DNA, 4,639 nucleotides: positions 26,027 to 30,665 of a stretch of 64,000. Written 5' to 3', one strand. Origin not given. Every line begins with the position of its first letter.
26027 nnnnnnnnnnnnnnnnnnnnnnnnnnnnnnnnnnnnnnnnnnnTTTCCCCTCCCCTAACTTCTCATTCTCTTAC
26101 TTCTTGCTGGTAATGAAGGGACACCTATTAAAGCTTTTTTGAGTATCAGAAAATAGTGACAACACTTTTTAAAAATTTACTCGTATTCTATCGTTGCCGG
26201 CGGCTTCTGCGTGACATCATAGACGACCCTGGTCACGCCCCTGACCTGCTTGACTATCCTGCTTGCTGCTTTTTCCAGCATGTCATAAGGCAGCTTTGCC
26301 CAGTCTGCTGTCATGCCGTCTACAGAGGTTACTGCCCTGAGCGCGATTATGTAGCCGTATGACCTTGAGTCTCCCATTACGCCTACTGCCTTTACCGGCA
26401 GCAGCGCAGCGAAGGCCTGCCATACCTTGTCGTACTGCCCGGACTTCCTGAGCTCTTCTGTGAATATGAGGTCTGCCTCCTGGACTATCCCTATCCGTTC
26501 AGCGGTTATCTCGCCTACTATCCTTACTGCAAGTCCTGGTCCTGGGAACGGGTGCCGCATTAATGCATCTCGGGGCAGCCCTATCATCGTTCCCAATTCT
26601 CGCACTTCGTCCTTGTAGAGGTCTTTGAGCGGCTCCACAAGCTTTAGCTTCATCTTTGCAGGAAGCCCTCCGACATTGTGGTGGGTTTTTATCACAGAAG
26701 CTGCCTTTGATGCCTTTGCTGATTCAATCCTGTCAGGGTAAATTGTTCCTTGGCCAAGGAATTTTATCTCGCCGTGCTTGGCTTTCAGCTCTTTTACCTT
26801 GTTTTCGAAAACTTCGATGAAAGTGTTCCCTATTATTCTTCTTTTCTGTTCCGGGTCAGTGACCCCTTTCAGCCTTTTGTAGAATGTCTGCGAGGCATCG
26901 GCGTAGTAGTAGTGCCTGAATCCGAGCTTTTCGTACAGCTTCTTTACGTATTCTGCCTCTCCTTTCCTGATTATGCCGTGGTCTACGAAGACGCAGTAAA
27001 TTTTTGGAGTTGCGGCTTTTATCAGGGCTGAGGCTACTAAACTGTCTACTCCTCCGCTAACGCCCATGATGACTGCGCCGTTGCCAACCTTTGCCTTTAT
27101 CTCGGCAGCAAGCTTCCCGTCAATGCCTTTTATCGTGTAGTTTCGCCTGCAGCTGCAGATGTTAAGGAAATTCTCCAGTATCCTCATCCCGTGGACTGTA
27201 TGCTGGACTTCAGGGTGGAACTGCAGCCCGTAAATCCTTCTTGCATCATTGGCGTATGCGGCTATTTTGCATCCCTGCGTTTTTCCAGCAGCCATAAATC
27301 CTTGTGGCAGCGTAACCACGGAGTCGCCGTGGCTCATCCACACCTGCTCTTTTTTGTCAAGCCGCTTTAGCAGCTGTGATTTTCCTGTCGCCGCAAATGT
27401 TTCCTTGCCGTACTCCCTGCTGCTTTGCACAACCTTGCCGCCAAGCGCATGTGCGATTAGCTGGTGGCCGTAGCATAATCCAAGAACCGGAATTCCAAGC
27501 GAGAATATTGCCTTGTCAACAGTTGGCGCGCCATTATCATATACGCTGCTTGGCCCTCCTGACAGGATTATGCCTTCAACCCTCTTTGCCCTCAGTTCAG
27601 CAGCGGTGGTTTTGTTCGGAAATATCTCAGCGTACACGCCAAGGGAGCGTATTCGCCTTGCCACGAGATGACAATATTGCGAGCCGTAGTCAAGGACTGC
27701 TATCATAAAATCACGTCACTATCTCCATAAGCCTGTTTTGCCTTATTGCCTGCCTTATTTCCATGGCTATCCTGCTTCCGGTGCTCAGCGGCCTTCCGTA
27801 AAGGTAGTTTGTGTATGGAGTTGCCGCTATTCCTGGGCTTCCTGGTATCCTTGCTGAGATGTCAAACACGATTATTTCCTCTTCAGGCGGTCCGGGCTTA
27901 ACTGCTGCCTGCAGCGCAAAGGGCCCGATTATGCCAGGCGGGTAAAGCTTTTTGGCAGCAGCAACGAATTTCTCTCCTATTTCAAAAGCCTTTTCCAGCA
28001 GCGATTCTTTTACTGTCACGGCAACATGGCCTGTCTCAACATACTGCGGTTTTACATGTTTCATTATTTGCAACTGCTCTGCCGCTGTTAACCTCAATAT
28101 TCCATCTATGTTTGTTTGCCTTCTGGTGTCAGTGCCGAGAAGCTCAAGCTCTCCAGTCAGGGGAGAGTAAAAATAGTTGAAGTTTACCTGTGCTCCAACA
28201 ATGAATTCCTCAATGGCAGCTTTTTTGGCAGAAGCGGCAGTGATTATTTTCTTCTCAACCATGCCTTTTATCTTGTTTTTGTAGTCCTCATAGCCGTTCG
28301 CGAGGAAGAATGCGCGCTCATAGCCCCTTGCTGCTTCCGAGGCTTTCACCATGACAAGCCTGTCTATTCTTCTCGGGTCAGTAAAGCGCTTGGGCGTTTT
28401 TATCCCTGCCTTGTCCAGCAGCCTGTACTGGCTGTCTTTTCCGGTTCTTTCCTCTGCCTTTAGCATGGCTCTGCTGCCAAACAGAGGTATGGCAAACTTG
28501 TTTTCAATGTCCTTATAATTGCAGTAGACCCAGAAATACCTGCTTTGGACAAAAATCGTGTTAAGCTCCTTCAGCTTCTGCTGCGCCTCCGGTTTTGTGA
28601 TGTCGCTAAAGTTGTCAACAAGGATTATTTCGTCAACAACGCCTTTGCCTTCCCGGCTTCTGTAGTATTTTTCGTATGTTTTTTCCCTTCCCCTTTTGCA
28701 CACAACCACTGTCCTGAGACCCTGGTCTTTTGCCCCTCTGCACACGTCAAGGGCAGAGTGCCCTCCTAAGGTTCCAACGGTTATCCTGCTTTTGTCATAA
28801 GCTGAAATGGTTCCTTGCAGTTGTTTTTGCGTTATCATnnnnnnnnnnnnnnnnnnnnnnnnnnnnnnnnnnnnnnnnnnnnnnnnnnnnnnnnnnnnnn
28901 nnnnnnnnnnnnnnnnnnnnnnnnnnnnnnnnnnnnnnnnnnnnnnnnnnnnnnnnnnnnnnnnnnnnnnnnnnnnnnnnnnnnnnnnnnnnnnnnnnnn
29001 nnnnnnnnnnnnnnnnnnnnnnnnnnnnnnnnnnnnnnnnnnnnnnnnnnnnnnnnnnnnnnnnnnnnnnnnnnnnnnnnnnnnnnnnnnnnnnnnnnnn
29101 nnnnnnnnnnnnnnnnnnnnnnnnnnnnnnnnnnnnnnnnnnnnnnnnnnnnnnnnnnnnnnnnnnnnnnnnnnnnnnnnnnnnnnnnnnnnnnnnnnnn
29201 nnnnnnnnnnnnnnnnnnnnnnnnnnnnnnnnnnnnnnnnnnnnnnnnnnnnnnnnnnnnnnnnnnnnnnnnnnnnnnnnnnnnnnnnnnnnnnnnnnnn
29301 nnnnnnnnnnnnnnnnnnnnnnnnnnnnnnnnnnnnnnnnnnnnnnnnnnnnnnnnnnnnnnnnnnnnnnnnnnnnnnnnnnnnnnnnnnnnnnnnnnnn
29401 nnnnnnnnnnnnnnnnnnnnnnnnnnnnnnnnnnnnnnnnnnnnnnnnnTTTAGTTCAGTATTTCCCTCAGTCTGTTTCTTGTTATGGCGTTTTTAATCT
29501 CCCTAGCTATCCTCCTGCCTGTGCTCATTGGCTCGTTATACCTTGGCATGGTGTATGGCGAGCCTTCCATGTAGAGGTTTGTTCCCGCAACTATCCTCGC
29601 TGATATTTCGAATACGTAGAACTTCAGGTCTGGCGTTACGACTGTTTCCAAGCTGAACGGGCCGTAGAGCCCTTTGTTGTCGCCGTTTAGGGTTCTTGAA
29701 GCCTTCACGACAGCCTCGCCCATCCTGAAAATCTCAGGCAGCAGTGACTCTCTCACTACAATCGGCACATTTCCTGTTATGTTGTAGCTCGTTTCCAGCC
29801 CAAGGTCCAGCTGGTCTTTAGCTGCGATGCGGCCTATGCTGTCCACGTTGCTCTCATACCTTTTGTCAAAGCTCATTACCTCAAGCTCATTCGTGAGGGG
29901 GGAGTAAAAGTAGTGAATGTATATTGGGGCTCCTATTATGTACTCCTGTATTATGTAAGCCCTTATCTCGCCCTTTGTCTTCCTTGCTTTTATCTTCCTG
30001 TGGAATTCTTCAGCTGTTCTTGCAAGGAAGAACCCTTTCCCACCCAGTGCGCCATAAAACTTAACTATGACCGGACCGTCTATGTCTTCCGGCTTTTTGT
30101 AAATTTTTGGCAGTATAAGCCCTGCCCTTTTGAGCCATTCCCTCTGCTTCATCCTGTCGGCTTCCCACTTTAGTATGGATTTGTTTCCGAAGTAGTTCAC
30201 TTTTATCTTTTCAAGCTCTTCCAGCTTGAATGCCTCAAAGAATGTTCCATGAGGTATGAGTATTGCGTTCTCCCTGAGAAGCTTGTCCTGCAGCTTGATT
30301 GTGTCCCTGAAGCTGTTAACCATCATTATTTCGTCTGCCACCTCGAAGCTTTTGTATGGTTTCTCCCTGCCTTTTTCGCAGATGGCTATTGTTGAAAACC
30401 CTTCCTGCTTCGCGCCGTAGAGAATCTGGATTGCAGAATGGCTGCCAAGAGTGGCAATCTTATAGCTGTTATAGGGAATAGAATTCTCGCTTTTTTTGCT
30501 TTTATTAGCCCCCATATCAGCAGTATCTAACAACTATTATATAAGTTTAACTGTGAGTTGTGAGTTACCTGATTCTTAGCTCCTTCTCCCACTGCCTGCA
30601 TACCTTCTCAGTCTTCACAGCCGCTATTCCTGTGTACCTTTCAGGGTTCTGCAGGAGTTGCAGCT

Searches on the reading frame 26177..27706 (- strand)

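Call 81: search_protein_families(library=pfam, proteins=[window:26177-27706:-], max_evalue=0.0001)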
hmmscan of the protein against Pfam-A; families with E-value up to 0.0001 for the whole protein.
window:26177-27706:- (509 aa): 5 families
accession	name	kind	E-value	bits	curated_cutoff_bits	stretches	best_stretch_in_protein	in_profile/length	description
PF00117.34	GATase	-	5.7e-46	157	22.8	1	4-181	2-187/190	Glutamine amidotransferase class-I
PF00958.27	GMP_synt_C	-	1.8e-42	143.8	27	1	417-508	1-92/92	GMP synthase C terminal domain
PF07722.19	Peptidase_C26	-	6.2e-09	36.4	20.5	1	66-166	100-219/219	Peptidase C26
PF02540.23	NAD_synthase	-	6.8e-07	29.1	21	0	206-265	15-76/242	NAD synthase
PF06508.19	QueC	-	3.2e-06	27.2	22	0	212-266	2-56/210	Queuosine biosynthesis protein QueC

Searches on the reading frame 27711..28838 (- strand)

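Call 81: search_protein_families(library=pfam, proteins=[window:27711-28838:-], max_evalue=0.0001)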
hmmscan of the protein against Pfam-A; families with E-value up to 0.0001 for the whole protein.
window:27711-28838:- (375 aa): 2 families
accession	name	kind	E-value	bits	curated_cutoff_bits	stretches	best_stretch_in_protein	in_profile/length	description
PF06973.17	DUF1297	-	1.2e-68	230.8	23.8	1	185-375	1-188/188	Domain of unknown function (DUF1297)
PF06849.18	DUF1246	-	1.4e-40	138.6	25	1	21-152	1-122/122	Protein of unknown function (DUF1246)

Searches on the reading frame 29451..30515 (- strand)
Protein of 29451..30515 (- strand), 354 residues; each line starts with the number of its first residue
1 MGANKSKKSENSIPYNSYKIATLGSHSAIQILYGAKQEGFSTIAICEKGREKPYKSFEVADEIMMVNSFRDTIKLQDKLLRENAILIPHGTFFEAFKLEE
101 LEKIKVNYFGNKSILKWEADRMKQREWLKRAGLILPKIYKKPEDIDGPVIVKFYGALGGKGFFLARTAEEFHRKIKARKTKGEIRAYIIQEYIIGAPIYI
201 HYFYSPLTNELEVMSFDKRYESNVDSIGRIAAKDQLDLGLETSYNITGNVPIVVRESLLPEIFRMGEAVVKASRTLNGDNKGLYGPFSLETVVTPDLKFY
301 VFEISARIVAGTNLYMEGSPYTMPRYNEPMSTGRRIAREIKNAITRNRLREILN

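Call 81: search_protein_families(library=pfam, proteins=[window:29451-30515:-], max_evalue=0.0001)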
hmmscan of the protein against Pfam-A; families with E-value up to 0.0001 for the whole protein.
window:29451-30515:- (354 aa): 2 families
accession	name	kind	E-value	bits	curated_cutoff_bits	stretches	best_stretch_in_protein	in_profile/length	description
PF06973.17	DUF1297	-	7.8e-69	231.4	23.8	1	171-353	2-187/188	Domain of unknown function (DUF1297)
PF06849.18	DUF1246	-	2.6e-42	144.1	25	1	20-139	1-122/122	Protein of unknown function (DUF1246)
